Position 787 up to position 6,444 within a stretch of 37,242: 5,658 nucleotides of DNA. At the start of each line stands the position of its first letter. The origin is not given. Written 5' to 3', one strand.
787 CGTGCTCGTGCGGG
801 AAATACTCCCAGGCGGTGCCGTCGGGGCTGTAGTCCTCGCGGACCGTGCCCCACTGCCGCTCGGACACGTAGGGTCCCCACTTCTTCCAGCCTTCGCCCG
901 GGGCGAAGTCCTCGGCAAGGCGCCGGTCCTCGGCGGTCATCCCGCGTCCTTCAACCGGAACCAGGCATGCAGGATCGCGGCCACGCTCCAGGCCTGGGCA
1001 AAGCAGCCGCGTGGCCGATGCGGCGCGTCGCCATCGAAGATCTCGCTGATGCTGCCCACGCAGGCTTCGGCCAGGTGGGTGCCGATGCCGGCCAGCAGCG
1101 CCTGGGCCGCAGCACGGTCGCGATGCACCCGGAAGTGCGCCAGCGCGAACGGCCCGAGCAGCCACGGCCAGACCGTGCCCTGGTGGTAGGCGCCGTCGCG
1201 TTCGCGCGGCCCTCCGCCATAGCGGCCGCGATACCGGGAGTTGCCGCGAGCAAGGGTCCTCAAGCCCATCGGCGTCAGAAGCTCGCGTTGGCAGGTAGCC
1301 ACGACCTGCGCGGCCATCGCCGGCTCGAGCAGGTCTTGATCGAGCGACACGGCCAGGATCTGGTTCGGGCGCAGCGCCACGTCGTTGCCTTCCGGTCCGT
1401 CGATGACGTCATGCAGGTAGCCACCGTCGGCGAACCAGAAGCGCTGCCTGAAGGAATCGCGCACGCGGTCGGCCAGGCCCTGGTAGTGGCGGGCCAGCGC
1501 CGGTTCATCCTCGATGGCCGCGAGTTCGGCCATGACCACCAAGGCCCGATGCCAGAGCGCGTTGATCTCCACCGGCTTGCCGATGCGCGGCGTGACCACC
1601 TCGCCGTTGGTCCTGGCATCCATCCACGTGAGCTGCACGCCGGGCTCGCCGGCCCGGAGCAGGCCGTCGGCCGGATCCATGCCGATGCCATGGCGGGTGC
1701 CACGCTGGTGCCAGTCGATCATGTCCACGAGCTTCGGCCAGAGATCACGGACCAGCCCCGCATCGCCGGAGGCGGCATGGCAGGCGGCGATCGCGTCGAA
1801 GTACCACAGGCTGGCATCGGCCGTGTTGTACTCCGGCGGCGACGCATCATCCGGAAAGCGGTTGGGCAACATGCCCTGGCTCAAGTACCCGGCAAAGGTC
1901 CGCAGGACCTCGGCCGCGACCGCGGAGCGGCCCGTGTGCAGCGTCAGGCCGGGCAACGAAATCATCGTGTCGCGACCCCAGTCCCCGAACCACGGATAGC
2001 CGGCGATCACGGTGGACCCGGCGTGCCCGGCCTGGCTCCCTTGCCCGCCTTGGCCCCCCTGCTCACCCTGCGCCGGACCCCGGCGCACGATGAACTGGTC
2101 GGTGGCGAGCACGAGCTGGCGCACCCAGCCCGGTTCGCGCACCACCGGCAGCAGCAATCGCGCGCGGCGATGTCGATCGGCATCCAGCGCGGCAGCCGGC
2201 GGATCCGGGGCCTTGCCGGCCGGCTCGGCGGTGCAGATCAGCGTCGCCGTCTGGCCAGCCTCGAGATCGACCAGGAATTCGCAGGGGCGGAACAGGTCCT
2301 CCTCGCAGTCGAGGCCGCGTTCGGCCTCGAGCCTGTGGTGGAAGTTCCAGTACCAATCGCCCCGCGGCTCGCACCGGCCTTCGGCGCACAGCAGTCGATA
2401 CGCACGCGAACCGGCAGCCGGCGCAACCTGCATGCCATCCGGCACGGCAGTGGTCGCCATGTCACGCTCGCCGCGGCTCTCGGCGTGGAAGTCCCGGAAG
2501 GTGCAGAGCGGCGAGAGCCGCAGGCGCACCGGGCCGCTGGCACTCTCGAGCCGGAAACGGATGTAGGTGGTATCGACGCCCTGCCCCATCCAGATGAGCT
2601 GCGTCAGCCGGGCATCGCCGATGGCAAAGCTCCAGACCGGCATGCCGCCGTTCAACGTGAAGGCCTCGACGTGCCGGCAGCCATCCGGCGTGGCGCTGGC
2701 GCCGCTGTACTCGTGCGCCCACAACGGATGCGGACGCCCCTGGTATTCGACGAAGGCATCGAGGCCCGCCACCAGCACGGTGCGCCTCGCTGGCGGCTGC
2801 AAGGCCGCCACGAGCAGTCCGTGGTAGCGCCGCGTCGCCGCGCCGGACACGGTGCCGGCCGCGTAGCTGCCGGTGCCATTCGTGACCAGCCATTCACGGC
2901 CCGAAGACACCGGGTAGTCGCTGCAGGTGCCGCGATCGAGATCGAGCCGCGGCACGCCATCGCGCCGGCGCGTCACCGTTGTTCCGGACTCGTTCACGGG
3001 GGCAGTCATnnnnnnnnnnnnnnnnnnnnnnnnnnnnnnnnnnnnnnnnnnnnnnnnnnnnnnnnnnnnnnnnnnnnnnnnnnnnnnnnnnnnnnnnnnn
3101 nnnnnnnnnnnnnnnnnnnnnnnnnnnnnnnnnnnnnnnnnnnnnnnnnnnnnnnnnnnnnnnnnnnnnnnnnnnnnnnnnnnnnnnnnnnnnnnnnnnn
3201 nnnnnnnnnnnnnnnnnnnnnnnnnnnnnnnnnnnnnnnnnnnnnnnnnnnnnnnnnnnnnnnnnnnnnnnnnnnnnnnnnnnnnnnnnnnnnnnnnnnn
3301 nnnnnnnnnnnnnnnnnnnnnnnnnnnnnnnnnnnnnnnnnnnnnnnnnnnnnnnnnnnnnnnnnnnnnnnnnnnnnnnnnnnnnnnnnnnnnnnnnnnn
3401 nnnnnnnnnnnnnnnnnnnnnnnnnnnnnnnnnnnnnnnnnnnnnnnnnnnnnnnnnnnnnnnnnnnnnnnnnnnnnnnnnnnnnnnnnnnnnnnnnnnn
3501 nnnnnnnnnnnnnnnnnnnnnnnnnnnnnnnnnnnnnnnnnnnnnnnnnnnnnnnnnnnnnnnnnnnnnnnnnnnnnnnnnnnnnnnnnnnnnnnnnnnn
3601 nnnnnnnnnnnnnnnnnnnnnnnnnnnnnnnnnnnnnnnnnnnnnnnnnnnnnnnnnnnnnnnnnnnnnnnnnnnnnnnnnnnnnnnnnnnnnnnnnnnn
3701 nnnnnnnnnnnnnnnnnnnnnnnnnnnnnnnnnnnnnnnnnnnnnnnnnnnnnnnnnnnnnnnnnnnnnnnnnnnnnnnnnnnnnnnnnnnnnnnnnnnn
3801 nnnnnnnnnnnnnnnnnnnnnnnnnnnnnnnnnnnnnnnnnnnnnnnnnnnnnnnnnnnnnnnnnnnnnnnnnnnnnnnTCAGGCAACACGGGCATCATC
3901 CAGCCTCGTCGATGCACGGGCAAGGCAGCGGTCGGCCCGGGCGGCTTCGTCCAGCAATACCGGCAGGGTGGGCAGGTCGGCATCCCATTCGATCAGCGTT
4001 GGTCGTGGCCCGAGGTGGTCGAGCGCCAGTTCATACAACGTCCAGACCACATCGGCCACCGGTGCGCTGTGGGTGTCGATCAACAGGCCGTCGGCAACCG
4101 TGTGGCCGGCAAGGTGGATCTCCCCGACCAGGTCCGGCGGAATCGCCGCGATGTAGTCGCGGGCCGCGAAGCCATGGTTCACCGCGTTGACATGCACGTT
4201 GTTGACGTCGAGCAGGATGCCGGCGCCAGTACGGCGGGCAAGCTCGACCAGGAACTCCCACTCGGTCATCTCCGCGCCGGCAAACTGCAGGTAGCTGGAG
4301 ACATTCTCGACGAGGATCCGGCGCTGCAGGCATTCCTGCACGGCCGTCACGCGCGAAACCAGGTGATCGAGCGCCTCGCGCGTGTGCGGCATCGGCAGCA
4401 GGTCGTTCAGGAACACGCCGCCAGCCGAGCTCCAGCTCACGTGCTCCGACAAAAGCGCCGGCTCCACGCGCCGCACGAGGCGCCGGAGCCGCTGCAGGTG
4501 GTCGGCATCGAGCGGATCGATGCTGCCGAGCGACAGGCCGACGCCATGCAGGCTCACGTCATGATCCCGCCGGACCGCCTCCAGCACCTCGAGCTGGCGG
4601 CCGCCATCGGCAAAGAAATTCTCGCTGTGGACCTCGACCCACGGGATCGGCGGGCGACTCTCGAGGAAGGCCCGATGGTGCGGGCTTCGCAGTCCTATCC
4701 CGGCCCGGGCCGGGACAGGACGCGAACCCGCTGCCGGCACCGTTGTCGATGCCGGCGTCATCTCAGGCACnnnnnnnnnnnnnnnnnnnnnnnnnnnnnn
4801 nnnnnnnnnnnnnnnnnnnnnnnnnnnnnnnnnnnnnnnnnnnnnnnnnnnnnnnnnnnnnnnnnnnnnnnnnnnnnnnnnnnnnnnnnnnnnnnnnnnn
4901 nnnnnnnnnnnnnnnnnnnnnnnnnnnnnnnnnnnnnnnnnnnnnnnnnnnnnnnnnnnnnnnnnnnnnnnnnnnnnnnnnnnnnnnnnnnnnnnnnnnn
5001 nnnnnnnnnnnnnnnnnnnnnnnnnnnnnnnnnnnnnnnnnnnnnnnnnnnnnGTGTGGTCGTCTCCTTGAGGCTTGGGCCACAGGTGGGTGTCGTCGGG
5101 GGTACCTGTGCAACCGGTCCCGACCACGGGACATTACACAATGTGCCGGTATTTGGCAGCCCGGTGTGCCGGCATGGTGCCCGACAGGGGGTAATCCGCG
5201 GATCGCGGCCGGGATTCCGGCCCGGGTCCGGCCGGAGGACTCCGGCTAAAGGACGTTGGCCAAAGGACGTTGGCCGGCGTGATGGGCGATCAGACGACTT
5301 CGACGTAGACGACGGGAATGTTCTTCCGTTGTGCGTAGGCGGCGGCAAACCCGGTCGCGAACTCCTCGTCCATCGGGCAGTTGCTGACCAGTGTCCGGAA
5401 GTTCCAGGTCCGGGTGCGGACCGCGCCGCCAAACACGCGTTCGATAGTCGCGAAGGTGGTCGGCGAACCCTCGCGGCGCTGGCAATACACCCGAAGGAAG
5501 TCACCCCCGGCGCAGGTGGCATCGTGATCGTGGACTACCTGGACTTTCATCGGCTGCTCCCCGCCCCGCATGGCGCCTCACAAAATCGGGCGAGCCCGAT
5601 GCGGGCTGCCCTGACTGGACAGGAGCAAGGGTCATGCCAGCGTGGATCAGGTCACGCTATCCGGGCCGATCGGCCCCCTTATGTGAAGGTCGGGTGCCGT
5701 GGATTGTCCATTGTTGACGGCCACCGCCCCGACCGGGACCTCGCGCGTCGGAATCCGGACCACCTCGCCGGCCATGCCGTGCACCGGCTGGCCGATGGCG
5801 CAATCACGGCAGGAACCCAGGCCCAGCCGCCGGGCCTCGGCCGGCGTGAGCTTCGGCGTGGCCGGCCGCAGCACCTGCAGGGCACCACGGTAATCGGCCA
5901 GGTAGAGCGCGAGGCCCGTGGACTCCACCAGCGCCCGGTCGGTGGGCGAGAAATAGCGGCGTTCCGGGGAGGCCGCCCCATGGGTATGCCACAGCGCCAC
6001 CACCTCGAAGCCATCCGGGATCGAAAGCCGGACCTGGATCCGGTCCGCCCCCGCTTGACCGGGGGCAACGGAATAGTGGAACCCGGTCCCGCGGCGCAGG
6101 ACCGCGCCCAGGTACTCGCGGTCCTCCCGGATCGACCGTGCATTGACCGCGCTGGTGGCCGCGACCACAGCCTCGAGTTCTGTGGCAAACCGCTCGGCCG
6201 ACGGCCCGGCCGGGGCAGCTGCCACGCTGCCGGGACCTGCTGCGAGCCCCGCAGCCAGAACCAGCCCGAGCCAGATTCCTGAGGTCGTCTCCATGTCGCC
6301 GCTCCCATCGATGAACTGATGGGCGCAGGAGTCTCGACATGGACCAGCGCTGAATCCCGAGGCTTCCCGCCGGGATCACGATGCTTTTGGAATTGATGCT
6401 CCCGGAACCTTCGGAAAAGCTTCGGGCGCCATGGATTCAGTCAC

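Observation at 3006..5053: Bufferin-type RiPP metallophore cluster: secreted DUF2282 Cys-peptide, DUF692 (MNIO) oxidase, and DUF2063 partner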

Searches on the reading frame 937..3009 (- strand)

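Call 3: search_protein_families(library=pfam, proteins=[window:937-3009:-], max_evalue=0.01)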
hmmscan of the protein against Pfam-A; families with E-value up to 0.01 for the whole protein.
window:937-3009:- (690 aa): 5 families
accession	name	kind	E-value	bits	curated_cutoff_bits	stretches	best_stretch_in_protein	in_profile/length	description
PF06202.20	GDE_C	-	4.9e-119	398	21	1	302-680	2-366/367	Amylo-alpha-1,6-glucosidase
PF12439.13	GDE_N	-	3e-70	236.6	27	1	38-255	1-218/219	Glycogen debranching enzyme N terminal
PF22422.2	MGH1-like_GH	-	5.4e-12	46.4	27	1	365-617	24-300/356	Mannosylglycerate hydrolase MGH1-like glycoside hydrolase domain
PF17389.8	Bac_rhamnosid6H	-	8.3e-08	32.3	24.5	1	344-565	44-241/339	Bacterial alpha-L-rhamnosidase 6 hairpin glycosidase domain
PF12899.13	Glyco_hydro_100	-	3e-05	23.3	23.6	0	569-680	315-426/435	Alkaline and neutral invertase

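Call 4: search_protein_families(library=ncbifam, proteins=[window:937-3009:-], max_evalue=0.01)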
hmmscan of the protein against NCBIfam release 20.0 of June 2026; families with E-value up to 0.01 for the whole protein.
window:937-3009:- (690 aa): 2 families
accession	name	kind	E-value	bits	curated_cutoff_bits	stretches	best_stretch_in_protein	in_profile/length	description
TIGR01561.1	gde_arch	hypoth_equivalog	1.9e-112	377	364.15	1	39-621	1-564/569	putative glycogen debranching enzyme, archaeal type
TIGR01531.1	glyc_debranch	equivalog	1.4e-26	92.1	1399.55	2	436-685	1155-1442/1443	glycogen debranching enzyme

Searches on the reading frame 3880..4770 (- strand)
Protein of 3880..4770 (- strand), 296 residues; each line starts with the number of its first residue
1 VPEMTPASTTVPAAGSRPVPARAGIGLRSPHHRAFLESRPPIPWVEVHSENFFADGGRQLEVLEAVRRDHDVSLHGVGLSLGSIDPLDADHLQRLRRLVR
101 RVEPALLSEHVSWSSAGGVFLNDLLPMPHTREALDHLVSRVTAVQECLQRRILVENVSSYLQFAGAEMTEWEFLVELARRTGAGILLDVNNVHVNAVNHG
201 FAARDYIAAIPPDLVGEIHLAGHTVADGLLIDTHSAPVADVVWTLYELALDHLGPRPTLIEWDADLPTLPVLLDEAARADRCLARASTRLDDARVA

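Call 3: search_protein_families(library=pfam, proteins=[window:3880-4770:-], max_evalue=0.01)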
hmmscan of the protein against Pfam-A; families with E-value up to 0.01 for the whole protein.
window:3880-4770:- (296 aa): 2 families
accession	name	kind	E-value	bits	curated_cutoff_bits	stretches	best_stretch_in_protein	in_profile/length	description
PF05114.20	MbnB_TglH_ChrH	-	7.2e-107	357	25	1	23-283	2-262/263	RiPP precursor modification enzyme MbnB/TglH/ChrH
PF01261.30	AP_endonuc_2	-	0.00089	19.5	31.1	1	58-264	28-231/249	Xylose isomerase-like TIM barrel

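Call 4: search_protein_families(library=ncbifam, proteins=[window:3880-4770:-], max_evalue=0.01)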
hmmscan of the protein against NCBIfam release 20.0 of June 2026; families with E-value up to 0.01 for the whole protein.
window:3880-4770:- (296 aa): 5 families
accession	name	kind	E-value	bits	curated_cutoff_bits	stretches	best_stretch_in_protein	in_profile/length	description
NF050167.1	MNIO_BufB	equivalog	2.3e-113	377.9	310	1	23-279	1-261/262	MNIO family bufferin maturase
NF003818.2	PRK05409.1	equivalog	6.8e-71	238.9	360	1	23-278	2-259/264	HvfB family MNIO-type RiPP peptide maturase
NF050151.1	RiPP_MNIO_ApyH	equivalog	4.4e-24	85.1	400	1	63-281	48-278/283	multinuclear non-heme iron-dependent oxidative enzyme ApyH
TIGR04159.2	methbact_MbnB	equivalog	1.8e-12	47.4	325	1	93-241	71-216/261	methanobactin biosynthesis protein MbnB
NF050165.1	MNIO_ChrH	equivalog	1.6e-07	30.7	600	1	89-224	78-212/363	MNIO family chryseobactin maturase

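Call 28: search_solved_structures(query=window:3880-4761:-, max_evalue=0.001, show_alignments=3)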
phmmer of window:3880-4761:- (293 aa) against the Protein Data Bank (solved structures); distinct sequences matched with E-value up to 0.001: 8.
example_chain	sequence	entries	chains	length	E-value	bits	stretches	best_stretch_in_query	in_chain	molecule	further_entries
3bww_A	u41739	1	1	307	6.2e-37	130.8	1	20-221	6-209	Protein of unknown function DUF692/COG3220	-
8hci_D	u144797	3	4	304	2.1e-19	73.3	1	134-262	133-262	DUF692 family protein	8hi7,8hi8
7fc0_B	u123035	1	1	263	1.8e-06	30.9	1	86-237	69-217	Methanobactin biosynthesis cassette protein MbnB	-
7fc0_E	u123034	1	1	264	1.8e-06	30.9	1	86-237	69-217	Methanobactin biosynthesis cassette protein MbnB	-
7tcr_A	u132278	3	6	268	2.4e-06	30.4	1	90-237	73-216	Methanobactin biosynthesis cassette protein MbnB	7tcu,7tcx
7tcw_A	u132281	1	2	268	1.1e-05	28.3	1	90-220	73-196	Methanobactin biosynthesis cassette protein MbnB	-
7dz9_B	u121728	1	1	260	2.2e-05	27.3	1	92-241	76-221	cpMbnB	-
7dz9_A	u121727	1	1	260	2.2e-05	27.3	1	92-241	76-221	MbnB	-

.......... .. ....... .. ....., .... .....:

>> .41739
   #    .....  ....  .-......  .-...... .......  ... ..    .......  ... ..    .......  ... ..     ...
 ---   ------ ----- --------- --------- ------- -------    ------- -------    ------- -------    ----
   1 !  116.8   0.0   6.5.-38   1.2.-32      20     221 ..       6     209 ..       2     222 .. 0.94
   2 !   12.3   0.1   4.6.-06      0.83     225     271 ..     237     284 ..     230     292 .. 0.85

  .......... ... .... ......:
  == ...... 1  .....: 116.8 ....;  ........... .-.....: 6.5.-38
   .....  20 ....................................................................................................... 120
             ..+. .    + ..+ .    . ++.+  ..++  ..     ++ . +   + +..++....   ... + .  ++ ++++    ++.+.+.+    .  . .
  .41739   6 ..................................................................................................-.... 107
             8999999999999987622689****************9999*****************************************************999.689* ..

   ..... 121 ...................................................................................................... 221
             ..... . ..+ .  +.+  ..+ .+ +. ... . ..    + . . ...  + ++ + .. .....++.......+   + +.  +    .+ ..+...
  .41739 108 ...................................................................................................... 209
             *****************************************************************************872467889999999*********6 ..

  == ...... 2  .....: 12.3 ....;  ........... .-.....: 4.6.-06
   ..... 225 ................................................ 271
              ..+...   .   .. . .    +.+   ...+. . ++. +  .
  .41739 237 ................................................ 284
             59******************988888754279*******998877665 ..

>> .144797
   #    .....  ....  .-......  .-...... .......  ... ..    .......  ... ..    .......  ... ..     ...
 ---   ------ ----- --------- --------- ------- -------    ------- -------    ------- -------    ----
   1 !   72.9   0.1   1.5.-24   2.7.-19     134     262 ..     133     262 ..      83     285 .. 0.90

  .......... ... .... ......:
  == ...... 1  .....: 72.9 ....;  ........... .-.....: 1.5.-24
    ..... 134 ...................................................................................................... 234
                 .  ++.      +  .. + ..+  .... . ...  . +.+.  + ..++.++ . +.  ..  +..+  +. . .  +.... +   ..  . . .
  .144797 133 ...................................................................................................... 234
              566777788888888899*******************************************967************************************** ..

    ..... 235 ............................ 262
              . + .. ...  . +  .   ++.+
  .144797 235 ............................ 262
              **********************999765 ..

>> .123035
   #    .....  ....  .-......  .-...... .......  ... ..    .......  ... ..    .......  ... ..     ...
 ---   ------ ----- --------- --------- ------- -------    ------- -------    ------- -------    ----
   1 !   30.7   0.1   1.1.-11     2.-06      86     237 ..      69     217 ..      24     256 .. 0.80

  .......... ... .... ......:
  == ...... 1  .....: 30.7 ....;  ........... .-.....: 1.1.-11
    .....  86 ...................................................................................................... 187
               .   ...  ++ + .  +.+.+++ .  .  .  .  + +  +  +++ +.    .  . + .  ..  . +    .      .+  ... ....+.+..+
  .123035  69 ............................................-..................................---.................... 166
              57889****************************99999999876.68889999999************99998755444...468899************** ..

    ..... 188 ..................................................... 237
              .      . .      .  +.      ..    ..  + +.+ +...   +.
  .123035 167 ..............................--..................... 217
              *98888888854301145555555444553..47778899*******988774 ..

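Call 31: find_related_loci(query=window:3880-4761:-, collection=genome_contigs, flank=6000)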
Query window:3880-4761:- (293 aa) in genome_contigs; peptide patterns used: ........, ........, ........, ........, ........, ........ (x = any residue, [..] = any of these).
599 stretches matched a pattern (row limit reached: there are more); 501 encode a relative of the query (tblastn E <= 1e-3); the best 80 are kept; 80 distinct loci.
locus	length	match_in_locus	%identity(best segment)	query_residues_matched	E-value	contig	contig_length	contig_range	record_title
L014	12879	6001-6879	80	1-293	3e-149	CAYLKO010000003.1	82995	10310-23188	MAG TPA_asm: uncultured Chromatiaceae bacterium isolate binchicken_co322_228 genome assembly, contig: NODE_571_length_82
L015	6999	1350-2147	74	1-266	3e-129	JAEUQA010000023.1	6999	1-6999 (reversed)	MAG: Chromatiales bacterium isolate new MAG-239 k141_506723, whole genome shotgun sequence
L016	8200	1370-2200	75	1-277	6e-129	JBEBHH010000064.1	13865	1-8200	MAG: Gammaproteobacteria bacterium isolate ATF_17 NODE_2058_length_13865_cov_6.819701, whole genome shotgun sequence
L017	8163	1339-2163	75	4-278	2e-128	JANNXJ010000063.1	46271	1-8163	MAG: Gammaproteobacteria bacterium isolate VAR_34_metabat_212 VAR_34_k141_1121255, whole genome shotgun sequence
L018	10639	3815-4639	73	4-278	3e-128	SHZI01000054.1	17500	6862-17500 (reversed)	MAG: Gammaproteobacteria bacterium isolate Baikal-deep-G145 BACOMB-C15553, whole genome shotgun sequence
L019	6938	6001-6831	73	1-277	2e-127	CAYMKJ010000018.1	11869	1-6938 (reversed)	MAG TPA_asm: uncultured Chromatiaceae bacterium isolate binchicken_co165_431 genome assembly, contig: k141_2225301, whol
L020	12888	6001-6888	71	1-293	2e-127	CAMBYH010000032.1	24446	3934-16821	MAG: Rheinheimera tuosuensis isolate LH-02apr19-57 genome assembly, contig: LH-02apr19-C4232, whole genome shotgun seque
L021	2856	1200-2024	73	4-278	3e-132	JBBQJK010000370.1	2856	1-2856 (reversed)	MAG: Gammaproteobacteria bacterium isolate Co_metawrap_727 Cmw_727_k141_19116726_length_2856_cov_5.0000, whole genome sh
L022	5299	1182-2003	75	5-278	2e-127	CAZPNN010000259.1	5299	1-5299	MAG TPA_asm: uncultured Chromatiaceae bacterium isolate binchicken_co165_92 genome assembly, contig: k141_251180, whole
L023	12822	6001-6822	74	5-278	6e-124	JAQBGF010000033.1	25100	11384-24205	MAG: Gammaproteobacteria bacterium isolate MAG_446_bin-03 446_bin-03_ctg-033, whole genome shotgun sequence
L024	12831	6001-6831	71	1-277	9e-124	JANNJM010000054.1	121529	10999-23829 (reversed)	MAG: Gammaproteobacteria bacterium isolate SOY_4_C_metabat_98 SOY_4_C_k141_1498504, whole genome shotgun sequence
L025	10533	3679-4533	69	1-281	7e-123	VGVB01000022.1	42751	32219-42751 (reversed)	MAG: Gammaproteobacteria bacterium isolate M_DeepCast_65m_mx_133 M_DeepCast_65m_mx_133_Ga0194120_10001470, whole genome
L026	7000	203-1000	70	13-278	1e-121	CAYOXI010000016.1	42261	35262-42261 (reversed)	MAG TPA_asm: uncultured Chromatiaceae bacterium isolate SRP072547_co1_349 genome assembly, contig: NODE_972_length_42261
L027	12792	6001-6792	76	14-277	1e-121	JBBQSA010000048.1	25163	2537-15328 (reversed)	MAG: Gammaproteobacteria bacterium isolate Co_metawrap_1719 Cmw_1719_k141_8938093_length_25163_cov_26.0000, whole genome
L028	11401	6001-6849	64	9-287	3e-116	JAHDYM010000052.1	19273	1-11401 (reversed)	MAG: Gammaproteobacteria bacterium isolate PRO10 NODE_3710_length_19273_cov_10.539078, whole genome shotgun sequence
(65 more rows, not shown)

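Call 40: search_protein_families(library=pfam, alignment_id=A1, max_evalue=0.001)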
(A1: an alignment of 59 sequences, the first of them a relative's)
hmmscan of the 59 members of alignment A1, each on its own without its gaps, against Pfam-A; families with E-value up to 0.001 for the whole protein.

A. member 1, L016:3077-3550:+ (157 aa): 1 family
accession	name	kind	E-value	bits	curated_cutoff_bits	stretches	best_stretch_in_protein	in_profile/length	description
PF07681.17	DoxX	-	5.4e-13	49.8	23.6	1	26-107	2-82/85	DoxX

B. families by the number of members that match (of 59 scanned): 27 families (the first 25 are shown)
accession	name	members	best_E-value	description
PF07681.17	DoxX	32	7.8e-19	DoxX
PF07291.16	MauE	11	5.4e-06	Methylamine utilisation protein MauE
PF22422.2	MGH1-like_GH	3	7.5e-22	Mannosylglycerate hydrolase MGH1-like glycoside hydrolase domain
PF04173.18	DoxD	3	0.00014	TQO small subunit DoxD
PF06202.20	GDE_C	2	2e-117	Amylo-alpha-1,6-glucosidase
PF12439.13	GDE_N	2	4.3e-68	Glycogen debranching enzyme N terminal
PF17389.8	Bac_rhamnosid6H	2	6.6e-08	Bacterial alpha-L-rhamnosidase 6 hairpin glycosidase domain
PF09998.14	DUF2239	1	7.5e-74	Uncharacterized protein conserved in bacteria (DUF2239)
PF23892.1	Ig_CycH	1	5.8e-38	Cytochrome c-type biogenesis protein H Ig-like domain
PF09699.15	Paired_CXXCH_1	1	5.4e-35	Doubled CXXCH motif (Paired_CXXCH_1)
PF00486.34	Trans_reg_C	1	2.1e-30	Transcriptional regulatory protein, C terminal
PF00072.30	Response_reg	1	1.2e-29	Response regulator receiver domain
PF00498.31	FHA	1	1.1e-25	FHA domain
PF00528.27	BPD_transp_1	1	2.1e-20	Binding-protein-dependent transport system inner membrane component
PF16697.10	Yop-YscD_cpl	1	1.8e-18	Inner membrane component of T3SS, cytoplasmic domain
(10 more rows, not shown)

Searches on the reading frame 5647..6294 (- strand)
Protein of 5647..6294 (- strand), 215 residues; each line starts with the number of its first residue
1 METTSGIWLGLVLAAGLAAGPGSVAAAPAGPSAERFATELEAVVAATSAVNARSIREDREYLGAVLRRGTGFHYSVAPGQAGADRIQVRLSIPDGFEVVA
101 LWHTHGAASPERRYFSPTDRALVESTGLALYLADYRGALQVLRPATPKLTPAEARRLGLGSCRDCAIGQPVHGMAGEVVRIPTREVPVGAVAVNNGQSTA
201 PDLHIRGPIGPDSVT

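Call 3: search_protein_families(library=pfam, proteins=[window:5647-6294:-], max_evalue=0.01)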
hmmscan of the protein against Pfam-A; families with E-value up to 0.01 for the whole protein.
window:5647-6294:- (215 aa): 2 families
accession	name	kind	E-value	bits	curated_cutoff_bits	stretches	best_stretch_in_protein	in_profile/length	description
PF14220.11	DUF4329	-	2.5e-14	53.7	28.6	1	41-147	2-109/116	Domain of unknown function (DUF4329)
PF14464.11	Prok-JAB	-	5.7e-05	23.4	25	1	90-132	60-99/114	Prokaryotic homologs of the JAB domain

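Call 4: search_protein_families(library=ncbifam, proteins=[window:5647-6294:-], max_evalue=0.01)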
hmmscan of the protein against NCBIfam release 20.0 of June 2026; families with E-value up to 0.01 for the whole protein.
window:5647-6294:- (215 aa): 0 families
